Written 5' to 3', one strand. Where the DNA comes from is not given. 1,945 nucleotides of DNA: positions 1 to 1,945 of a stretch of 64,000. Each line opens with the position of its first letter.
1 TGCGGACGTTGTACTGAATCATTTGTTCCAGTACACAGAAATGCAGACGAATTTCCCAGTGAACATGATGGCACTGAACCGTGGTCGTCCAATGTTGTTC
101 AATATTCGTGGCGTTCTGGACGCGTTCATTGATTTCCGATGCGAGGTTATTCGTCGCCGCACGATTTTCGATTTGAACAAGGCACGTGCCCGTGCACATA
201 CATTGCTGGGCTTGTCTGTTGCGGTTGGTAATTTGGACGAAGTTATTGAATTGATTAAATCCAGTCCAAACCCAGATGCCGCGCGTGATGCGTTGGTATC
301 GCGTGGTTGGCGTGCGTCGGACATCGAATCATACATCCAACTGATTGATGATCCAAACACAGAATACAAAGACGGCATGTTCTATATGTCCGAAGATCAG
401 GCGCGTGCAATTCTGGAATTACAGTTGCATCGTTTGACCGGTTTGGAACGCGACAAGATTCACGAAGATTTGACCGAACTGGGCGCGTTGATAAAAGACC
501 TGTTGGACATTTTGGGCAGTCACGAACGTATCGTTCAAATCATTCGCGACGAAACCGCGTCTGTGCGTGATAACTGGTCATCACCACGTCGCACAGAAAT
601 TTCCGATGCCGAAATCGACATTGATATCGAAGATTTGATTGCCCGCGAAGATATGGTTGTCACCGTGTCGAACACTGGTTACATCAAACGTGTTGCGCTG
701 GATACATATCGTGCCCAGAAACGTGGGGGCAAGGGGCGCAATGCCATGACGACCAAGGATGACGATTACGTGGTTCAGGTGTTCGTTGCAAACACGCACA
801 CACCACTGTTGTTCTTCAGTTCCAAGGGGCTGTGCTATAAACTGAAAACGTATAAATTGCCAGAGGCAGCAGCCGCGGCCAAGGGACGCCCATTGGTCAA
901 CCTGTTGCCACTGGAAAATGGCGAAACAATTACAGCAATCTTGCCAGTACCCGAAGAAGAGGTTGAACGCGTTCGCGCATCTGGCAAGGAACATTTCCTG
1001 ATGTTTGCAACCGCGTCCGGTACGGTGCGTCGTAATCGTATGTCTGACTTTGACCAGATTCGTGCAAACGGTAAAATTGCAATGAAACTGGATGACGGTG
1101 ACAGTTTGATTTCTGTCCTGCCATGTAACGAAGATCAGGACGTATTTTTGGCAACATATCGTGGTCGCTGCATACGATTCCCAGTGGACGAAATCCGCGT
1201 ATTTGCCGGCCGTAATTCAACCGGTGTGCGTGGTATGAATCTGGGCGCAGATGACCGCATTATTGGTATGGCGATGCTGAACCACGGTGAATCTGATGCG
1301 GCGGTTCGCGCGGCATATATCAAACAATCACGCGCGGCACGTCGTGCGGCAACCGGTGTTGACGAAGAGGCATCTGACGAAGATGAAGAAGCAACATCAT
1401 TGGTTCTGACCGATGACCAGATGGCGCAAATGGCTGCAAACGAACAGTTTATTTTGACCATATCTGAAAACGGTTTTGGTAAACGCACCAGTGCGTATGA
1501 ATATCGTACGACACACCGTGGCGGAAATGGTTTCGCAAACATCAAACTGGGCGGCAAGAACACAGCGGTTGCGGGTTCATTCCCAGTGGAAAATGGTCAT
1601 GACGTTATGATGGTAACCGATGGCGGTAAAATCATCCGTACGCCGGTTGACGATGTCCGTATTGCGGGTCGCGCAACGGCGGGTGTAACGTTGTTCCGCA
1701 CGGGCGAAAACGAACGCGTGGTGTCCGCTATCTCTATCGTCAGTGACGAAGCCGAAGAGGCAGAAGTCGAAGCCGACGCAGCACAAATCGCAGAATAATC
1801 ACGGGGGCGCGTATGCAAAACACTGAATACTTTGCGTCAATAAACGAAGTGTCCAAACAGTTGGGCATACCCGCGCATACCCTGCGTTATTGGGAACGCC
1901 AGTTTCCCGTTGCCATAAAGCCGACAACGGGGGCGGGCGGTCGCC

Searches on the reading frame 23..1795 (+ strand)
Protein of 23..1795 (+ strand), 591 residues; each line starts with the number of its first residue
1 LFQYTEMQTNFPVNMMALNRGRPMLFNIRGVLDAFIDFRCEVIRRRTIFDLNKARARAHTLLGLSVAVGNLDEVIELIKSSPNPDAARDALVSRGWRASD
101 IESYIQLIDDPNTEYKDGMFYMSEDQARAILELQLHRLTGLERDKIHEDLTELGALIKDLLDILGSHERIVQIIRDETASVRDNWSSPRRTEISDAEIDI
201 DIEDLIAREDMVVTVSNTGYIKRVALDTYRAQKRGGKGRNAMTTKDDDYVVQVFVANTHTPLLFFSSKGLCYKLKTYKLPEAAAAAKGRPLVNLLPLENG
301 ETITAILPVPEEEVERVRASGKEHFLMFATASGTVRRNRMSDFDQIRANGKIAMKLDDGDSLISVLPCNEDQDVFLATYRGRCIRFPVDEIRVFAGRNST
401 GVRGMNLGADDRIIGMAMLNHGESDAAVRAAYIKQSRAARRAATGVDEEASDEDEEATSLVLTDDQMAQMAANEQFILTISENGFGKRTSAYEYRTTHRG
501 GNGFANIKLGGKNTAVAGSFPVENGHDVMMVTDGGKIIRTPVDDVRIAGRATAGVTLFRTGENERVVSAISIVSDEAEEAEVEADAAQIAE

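Call 42: search_protein_families(library=pfam, proteins=[window:23-1795:+], max_evalue=0.001)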
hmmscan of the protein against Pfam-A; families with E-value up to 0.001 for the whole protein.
window:23-1795:+ (591 aa): 2 families
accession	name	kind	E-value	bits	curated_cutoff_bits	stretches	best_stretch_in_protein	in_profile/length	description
PF03989.18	DNA_gyraseA_C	-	7.3e-71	233.8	27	6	210-257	1-48/48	DNA gyrase C-terminal domain, beta-propeller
PF00521.26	DNA_topoisoIV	-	1.6e-25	90.3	31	1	2-177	282-430/432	DNA gyrase/topoisomerase IV, subunit A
